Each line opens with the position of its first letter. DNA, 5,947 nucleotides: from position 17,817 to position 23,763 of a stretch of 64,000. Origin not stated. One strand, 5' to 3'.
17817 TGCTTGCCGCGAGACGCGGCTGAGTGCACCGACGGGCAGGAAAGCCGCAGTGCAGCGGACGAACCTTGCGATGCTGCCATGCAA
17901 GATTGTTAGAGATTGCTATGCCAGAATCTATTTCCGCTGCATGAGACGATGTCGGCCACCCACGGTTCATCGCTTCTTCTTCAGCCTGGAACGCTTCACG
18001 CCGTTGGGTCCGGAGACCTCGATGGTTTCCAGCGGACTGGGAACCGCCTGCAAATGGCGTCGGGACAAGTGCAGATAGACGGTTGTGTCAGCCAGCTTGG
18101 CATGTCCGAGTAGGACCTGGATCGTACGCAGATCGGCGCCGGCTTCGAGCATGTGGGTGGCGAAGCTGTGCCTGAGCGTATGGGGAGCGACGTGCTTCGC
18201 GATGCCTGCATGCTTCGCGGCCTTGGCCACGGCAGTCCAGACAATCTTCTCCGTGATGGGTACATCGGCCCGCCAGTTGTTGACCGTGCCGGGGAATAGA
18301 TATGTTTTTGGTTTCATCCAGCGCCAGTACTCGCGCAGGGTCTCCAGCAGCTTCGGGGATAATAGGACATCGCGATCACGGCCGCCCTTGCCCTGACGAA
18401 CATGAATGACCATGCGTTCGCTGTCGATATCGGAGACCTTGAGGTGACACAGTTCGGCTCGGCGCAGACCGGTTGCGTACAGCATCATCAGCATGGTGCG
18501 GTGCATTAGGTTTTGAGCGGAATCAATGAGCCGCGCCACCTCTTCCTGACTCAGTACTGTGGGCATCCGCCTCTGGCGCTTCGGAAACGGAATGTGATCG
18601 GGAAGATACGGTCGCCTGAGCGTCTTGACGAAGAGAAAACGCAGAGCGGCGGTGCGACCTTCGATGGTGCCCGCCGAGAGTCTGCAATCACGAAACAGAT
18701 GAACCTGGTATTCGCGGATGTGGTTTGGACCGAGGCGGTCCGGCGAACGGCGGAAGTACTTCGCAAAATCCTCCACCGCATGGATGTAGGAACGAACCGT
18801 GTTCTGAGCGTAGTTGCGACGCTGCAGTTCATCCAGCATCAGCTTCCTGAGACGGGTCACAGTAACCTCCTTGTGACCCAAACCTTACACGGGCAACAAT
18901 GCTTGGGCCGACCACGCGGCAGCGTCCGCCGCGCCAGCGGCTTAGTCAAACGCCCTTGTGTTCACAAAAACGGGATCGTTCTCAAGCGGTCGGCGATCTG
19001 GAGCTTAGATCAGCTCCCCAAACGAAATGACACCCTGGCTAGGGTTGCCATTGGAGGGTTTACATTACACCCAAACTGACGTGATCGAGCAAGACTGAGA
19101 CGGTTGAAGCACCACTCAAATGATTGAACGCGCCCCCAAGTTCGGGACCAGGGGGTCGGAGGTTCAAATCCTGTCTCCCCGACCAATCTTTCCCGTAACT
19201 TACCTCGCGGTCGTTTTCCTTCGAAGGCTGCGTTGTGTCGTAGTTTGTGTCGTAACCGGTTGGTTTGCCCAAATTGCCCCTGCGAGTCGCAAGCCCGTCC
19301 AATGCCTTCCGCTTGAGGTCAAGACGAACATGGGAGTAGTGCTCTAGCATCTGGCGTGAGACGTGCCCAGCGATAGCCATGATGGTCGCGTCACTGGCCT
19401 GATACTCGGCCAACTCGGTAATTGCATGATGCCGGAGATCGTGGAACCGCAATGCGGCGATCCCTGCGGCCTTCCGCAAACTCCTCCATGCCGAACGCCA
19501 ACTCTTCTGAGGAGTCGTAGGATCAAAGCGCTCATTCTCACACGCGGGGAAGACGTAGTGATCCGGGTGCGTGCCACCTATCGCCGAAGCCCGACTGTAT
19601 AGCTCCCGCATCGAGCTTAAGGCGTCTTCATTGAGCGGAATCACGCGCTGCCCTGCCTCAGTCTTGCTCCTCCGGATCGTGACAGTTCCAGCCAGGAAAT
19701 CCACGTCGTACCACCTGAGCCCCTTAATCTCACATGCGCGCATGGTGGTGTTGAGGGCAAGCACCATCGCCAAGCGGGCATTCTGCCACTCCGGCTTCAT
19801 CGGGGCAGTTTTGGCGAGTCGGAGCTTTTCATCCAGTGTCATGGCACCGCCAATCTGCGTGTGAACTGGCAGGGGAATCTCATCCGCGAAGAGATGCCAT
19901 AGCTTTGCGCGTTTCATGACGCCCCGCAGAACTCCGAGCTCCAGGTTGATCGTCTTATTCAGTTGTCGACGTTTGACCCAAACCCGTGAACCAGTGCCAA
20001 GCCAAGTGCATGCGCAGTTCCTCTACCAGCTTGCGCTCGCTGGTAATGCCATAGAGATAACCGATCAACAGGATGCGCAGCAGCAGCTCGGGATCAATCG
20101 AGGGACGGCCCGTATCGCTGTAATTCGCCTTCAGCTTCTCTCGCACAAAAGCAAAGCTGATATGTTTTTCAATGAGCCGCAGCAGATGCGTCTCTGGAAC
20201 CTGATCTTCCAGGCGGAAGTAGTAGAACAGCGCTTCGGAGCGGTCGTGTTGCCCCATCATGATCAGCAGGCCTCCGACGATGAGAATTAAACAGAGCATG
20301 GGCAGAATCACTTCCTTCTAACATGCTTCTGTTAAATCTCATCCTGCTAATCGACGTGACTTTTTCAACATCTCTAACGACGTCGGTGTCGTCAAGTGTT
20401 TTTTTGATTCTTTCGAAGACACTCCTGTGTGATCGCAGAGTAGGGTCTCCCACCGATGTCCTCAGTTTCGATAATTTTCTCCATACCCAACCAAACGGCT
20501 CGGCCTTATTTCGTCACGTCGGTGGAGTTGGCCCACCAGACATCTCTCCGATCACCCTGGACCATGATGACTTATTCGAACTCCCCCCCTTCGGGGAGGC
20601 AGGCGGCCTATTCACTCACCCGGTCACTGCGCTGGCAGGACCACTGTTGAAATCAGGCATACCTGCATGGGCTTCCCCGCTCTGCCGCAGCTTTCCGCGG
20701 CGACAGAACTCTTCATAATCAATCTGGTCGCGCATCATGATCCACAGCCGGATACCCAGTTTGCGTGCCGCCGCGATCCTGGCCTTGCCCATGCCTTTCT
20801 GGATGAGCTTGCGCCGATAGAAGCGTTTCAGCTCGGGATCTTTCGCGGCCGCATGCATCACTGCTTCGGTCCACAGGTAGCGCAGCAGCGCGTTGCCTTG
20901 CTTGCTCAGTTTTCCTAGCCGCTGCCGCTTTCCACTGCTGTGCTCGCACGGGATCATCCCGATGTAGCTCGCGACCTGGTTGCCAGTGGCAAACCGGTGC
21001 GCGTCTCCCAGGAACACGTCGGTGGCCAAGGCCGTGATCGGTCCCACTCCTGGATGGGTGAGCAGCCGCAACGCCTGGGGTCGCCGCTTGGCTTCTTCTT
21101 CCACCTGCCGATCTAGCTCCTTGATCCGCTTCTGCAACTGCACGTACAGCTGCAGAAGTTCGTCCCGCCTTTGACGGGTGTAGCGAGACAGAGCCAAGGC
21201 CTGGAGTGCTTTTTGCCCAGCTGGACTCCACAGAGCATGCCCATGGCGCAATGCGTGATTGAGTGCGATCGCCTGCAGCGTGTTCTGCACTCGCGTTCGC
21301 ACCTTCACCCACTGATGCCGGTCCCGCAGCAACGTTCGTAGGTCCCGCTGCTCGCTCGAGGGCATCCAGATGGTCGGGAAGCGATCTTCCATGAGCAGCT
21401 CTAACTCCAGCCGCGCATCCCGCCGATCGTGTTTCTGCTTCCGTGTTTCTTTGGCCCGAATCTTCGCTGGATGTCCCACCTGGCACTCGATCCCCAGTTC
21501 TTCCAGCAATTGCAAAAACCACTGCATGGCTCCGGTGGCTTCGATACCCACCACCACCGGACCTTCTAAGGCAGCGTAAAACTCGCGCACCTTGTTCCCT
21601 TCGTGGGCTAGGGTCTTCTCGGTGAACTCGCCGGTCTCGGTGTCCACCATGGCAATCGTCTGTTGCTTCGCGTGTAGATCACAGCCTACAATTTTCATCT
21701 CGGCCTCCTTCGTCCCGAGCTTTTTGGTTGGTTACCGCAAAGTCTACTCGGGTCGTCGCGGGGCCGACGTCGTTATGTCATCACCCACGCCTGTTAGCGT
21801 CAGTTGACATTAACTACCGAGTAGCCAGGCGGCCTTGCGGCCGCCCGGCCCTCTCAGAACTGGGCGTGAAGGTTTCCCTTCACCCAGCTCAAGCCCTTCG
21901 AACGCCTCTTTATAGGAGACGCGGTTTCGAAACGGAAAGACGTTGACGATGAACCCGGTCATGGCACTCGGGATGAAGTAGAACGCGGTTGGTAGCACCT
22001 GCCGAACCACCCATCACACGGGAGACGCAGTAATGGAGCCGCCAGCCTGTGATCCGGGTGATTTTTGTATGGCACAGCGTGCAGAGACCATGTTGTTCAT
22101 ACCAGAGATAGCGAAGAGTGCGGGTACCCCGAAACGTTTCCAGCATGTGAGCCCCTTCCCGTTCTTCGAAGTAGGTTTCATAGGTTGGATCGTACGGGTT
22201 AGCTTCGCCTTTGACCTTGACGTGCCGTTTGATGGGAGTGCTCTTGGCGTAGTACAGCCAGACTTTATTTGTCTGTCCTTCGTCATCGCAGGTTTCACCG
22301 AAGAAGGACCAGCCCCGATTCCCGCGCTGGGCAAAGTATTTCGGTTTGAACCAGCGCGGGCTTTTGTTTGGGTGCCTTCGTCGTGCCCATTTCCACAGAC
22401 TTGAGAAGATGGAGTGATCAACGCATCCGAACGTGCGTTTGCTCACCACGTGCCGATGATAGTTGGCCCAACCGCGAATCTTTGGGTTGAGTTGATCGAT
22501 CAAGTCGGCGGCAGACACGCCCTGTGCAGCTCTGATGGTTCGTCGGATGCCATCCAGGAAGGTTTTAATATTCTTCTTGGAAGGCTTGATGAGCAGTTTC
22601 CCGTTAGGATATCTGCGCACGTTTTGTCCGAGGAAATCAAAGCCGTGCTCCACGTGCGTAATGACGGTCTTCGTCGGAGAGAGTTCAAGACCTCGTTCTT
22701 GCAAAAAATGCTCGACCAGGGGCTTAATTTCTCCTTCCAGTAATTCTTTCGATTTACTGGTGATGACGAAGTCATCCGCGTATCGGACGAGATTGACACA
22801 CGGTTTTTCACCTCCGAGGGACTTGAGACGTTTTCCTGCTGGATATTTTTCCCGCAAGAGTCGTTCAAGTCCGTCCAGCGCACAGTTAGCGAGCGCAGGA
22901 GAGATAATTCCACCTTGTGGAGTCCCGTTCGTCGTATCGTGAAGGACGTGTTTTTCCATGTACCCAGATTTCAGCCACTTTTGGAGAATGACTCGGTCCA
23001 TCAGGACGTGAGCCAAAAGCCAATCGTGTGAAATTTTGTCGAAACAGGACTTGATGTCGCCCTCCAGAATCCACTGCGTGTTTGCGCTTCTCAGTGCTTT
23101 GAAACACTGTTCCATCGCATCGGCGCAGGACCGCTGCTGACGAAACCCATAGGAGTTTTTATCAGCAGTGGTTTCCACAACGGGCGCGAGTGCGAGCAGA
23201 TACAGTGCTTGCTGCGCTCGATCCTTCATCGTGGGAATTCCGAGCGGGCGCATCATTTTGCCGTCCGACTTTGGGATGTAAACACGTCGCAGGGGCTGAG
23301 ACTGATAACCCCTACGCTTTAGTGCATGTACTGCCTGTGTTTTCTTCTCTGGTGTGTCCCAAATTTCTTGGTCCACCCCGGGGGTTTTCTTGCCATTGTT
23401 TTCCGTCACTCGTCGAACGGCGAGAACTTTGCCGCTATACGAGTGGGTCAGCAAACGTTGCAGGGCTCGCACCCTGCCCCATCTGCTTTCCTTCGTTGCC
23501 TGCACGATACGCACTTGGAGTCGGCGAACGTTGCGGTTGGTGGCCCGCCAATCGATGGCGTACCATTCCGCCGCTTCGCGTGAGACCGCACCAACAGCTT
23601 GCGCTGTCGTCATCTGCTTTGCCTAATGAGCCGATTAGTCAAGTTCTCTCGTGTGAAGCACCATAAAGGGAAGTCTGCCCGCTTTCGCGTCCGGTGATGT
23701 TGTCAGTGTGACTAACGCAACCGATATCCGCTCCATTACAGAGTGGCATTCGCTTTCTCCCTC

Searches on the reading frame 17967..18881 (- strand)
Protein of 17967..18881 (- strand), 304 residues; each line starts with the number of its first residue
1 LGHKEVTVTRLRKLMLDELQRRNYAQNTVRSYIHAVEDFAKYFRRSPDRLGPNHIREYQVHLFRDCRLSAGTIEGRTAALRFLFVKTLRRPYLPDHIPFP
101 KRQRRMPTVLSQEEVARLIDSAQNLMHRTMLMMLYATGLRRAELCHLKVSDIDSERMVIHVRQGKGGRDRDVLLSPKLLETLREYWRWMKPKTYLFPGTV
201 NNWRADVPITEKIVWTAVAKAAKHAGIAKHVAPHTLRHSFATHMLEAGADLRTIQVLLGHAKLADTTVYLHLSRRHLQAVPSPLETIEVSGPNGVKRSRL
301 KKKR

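Call 87: search_protein_families(library=pfam, proteins=[window:17967-18881:-], max_evalue=0.001)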
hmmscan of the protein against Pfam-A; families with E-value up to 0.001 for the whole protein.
window:17967-18881:- (304 aa): 3 families
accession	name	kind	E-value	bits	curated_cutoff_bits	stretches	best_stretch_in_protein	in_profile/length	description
PF00589.27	Phage_integrase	-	1.7e-42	145.5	27.1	1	109-274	2-170/172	Phage integrase family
PF13495.12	Phage_int_SAM_4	-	6.8e-17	62.1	27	1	11-92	1-83/85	Phage integrase, N-terminal SAM-like domain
PF02899.23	Phage_int_SAM_1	-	3.1e-06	27.8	22.3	1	19-85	8-77/83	Phage integrase, N-terminal SAM-like domain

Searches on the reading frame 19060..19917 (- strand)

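Call 87: search_protein_families(library=pfam, proteins=[window:19060-19917:-], max_evalue=0.001)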
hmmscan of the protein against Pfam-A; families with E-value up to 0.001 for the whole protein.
window:19060-19917:- (285 aa): 1 family
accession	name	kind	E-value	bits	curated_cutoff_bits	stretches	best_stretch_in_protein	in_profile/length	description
PF00589.27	Phage_integrase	-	1.5e-29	103.4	27.1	1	26-198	3-169/172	Phage integrase family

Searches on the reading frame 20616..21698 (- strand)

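Call 87: search_protein_families(library=pfam, proteins=[window:20616-21698:-], max_evalue=0.001)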
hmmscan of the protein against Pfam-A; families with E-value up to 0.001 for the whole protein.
window:20616-21698:- (360 aa): 2 families
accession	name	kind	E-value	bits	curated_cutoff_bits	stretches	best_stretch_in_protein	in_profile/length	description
PF02371.22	Transposase_20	-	3e-23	82.4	21.3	1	211-295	3-87/87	Transposase IS116/IS110/IS902 family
PF01548.23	DEDD_Tnp_IS110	-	2e-15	57.3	29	1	4-144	1-149/155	Transposase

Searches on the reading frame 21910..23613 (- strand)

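Call 87: search_protein_families(library=pfam, proteins=[window:21910-23613:-], max_evalue=0.001)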
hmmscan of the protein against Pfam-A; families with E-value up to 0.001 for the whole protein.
window:21910-23613:- (567 aa): 4 families
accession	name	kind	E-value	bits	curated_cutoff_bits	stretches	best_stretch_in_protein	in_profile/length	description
PF00078.32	RVT_1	-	1.2e-39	136.6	29.6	1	113-332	1-205/205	Reverse transcriptase (RNA-dependent DNA polymerase)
PF13655.11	RVT_N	-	1.2e-32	112.5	28.1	1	17-98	1-83/83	N-terminal domain of reverse transcriptase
PF08388.16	GIIM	-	1.6e-25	89.4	23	1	349-427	1-80/80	Group II intron, maturase-specific domain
PF01844.29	HNH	-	0.00066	20.2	21.4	0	511-556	1-46/47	HNH endonuclease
